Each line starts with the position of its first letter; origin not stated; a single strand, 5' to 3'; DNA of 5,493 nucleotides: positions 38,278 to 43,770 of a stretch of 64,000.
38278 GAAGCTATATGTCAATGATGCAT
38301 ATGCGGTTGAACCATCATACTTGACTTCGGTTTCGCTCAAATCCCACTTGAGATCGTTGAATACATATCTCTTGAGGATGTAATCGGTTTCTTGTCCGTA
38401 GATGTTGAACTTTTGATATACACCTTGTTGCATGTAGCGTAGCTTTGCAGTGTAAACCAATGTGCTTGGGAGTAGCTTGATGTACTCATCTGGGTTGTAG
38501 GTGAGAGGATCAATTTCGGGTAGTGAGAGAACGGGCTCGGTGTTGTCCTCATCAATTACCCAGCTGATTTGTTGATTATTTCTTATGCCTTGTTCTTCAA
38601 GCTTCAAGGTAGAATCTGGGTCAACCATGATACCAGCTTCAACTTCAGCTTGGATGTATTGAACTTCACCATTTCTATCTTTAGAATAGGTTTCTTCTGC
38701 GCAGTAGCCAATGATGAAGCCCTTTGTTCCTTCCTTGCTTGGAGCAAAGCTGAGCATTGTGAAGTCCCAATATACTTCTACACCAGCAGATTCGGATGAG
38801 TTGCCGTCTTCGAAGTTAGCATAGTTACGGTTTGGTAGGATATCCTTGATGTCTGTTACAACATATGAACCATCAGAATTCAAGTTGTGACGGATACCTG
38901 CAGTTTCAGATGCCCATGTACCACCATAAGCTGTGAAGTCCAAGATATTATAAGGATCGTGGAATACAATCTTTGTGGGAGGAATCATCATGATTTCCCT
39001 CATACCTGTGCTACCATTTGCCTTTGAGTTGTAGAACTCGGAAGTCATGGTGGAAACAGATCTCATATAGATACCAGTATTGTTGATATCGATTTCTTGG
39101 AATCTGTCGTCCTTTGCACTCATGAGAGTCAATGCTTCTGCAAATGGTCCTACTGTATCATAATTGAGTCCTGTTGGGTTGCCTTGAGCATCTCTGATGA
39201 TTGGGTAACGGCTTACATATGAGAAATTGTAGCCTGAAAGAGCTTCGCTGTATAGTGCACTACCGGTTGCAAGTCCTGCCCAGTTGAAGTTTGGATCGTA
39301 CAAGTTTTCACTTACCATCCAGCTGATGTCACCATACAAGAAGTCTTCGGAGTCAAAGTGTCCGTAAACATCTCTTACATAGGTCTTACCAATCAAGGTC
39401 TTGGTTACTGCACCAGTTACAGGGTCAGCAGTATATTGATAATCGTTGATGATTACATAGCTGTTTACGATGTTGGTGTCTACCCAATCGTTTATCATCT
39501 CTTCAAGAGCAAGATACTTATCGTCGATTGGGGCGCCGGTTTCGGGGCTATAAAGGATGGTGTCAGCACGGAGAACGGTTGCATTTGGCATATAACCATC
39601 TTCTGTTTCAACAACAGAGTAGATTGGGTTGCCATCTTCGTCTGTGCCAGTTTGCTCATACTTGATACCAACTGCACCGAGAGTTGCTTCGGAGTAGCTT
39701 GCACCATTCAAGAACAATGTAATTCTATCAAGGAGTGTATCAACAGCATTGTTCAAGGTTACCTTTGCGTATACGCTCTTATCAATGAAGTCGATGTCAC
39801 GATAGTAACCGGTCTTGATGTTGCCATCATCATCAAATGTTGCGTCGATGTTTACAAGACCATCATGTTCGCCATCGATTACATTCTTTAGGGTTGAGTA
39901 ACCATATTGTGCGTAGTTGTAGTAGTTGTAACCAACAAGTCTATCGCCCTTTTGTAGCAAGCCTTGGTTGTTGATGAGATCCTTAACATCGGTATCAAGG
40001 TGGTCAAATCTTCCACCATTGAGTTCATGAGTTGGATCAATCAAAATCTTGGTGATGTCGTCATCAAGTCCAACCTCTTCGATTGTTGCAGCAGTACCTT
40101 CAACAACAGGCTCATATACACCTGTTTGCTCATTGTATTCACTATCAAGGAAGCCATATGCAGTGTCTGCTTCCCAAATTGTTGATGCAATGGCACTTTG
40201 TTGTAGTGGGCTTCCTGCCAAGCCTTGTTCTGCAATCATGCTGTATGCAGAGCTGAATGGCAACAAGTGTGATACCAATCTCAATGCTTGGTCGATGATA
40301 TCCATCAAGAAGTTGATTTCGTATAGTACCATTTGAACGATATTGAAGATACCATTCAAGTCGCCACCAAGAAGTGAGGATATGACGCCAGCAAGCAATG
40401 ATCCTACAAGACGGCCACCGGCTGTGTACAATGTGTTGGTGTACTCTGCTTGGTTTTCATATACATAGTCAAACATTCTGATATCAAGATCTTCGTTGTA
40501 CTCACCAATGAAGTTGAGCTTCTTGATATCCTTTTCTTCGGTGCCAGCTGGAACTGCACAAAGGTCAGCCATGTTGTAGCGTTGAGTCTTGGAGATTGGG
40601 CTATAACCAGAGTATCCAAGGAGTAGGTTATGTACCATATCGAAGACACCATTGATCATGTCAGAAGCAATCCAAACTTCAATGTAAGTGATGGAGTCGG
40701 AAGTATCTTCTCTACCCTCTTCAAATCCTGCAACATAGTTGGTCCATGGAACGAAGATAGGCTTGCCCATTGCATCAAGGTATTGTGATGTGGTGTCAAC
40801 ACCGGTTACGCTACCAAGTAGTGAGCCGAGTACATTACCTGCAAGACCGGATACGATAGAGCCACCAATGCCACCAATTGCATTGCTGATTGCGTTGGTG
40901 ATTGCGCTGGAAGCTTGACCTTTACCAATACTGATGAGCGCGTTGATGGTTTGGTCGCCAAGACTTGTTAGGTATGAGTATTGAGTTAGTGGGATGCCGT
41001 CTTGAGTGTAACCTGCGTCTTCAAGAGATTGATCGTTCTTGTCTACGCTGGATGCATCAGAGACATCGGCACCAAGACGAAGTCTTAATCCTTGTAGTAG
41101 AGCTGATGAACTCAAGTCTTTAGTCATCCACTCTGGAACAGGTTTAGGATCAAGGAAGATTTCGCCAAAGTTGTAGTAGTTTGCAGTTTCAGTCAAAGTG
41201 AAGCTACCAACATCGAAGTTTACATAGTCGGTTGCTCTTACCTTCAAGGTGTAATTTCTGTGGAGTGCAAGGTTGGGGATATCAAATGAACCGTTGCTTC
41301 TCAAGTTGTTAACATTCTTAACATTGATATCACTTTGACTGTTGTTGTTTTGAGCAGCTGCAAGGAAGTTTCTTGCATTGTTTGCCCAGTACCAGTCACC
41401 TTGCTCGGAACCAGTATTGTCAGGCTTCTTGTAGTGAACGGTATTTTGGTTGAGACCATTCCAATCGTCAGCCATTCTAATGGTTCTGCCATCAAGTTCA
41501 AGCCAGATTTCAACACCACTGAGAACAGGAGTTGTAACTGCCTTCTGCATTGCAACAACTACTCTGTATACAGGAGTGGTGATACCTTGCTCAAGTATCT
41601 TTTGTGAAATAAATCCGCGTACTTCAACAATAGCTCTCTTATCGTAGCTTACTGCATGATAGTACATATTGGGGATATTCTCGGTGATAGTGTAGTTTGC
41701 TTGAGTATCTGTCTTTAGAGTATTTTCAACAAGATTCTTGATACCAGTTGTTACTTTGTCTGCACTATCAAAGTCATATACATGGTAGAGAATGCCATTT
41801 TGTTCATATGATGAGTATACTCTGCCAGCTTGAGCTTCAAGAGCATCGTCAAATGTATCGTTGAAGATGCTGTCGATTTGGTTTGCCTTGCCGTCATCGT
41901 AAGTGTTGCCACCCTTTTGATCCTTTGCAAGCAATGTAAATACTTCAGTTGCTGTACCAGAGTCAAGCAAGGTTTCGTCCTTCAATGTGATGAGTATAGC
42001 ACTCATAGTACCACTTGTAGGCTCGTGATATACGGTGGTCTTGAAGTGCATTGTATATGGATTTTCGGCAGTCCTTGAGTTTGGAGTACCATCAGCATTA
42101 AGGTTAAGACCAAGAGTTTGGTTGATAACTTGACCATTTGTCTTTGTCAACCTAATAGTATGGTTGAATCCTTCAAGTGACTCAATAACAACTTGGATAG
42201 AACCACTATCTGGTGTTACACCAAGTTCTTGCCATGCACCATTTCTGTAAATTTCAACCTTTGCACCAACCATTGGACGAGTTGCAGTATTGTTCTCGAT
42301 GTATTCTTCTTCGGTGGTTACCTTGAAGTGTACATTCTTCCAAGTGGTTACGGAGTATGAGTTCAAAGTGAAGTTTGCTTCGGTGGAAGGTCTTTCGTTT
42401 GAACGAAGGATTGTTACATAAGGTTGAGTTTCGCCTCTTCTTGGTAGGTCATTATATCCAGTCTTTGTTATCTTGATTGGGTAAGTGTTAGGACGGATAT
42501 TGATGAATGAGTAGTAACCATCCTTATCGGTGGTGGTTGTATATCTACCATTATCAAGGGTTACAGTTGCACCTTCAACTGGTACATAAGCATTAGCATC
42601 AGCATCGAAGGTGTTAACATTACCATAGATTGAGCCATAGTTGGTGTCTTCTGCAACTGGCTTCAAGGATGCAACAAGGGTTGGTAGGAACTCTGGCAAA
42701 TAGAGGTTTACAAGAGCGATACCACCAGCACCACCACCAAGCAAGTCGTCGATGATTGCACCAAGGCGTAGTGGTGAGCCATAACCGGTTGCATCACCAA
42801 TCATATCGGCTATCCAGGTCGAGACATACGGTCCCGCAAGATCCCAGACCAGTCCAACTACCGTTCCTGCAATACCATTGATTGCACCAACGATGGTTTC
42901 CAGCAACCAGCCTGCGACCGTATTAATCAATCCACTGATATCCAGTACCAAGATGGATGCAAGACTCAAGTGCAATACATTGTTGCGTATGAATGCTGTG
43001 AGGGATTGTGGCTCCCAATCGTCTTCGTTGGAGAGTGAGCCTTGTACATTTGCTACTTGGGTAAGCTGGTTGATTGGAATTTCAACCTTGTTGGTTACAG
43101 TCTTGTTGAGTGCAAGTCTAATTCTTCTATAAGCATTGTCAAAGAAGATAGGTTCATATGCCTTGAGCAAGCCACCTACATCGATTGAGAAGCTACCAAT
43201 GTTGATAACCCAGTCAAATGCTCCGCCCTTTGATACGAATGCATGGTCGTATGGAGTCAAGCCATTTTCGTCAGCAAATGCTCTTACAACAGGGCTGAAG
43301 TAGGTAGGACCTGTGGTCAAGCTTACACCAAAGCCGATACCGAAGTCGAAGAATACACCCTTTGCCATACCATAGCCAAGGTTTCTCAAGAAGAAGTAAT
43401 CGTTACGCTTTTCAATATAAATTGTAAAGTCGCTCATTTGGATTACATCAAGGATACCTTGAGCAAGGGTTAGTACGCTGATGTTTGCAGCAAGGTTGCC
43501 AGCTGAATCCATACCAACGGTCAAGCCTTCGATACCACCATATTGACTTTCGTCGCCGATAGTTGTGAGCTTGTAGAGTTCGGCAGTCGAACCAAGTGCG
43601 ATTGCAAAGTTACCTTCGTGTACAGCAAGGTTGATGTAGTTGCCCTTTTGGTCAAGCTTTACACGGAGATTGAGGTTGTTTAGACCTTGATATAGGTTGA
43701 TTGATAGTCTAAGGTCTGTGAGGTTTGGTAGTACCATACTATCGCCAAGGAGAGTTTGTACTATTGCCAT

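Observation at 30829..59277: Single uninterrupted 28.4-kb ORF encoding a 9,482-aa predicted surface lipoprotein with no recognisable functional domain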

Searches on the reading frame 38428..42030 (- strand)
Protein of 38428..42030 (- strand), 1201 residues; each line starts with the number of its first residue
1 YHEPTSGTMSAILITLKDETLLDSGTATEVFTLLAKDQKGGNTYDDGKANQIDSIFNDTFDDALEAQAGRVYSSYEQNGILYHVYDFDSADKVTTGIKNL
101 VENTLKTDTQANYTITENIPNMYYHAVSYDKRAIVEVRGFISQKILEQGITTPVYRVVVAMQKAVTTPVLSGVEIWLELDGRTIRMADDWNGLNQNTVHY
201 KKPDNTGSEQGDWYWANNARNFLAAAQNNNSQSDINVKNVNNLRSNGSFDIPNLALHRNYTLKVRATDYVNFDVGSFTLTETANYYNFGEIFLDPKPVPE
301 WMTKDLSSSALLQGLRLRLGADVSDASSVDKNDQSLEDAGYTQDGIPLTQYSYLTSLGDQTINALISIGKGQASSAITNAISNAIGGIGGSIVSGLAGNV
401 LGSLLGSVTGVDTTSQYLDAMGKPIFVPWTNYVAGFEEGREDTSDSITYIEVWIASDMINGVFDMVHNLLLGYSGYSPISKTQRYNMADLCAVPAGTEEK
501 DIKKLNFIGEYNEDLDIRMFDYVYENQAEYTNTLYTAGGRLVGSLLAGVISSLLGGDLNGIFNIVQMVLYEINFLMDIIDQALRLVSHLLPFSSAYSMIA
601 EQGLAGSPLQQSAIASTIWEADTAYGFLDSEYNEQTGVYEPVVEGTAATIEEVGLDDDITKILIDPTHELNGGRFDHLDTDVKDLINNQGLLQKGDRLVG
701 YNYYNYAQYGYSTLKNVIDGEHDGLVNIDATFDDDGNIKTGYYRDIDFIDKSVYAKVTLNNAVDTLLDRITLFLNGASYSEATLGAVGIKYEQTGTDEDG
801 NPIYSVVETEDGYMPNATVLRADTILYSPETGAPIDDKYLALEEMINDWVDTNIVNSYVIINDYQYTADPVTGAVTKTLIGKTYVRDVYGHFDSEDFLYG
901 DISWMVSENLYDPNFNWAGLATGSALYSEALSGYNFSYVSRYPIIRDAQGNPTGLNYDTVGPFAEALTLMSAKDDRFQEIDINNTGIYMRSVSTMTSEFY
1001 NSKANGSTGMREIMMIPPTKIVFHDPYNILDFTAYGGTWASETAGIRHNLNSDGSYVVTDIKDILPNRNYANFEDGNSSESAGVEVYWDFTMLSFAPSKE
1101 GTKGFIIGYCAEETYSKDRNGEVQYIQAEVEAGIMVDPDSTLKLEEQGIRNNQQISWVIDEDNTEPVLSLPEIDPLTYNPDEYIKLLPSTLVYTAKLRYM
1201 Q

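Call 91: find_homologous_proteins(query=window:38428-42030:-)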
Query window:38428-42030:- (1201 aa): 2 proteins with E <= 0.001 among 8000 candidates.
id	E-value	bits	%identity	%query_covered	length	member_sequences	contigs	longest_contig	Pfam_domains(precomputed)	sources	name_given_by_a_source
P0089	0.0e+0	1656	63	100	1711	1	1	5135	-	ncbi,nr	ncbi:MAG: hypothetical protein IKB56_03160, partial [Clostridia bacterium]|nr:hypothetical protein [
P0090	2.8e-131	458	42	49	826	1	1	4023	-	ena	-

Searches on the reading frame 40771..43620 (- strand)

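Call 43: search_protein_families(library=pfam, proteins=[window:40771-43620:-], max_evalue=0.1)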
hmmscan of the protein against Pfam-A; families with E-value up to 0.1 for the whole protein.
window:40771-43620:- (950 aa): 8 families
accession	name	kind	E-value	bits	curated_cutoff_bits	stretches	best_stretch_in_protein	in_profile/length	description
PF13620.12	CarboxypepD_reg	-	2.3e-12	47.5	32.3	1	346-392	12-62/82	Carboxypeptidase regulatory-like domain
PF13715.12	CarbopepD_reg_2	-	1e-07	32.3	32.2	1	341-392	7-58/88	CarboxypepD_reg-like domain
PF17210.9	SdrD_B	-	5.1e-05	23.9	29.7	1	344-388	21-69/112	SdrD B-like domain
PF09430.16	EMC7_beta-sandw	-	0.00037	21.1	26.6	1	349-444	8-106/122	ER membrane protein complex subunit 7, beta-sandwich domain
PF17802.7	SpaA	-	0.02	15.5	23.1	1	339-386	7-60/91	Prealbumin-like fold domain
PF20015.4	VMAP-M12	-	0.024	15.1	27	0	601-671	10-75/136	vWA-MoxR associated protein middle region (VMAP-M) 12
PF24025.1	Ig_DR_A0283-like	-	0.03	15.1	27.1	0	345-386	19-64/102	DR_A0283-like, Ig-like domain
PF14686.12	fn3_3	-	0.063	13.5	24.4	0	357-384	24-51/75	Polysaccharide lyase family 4, domain II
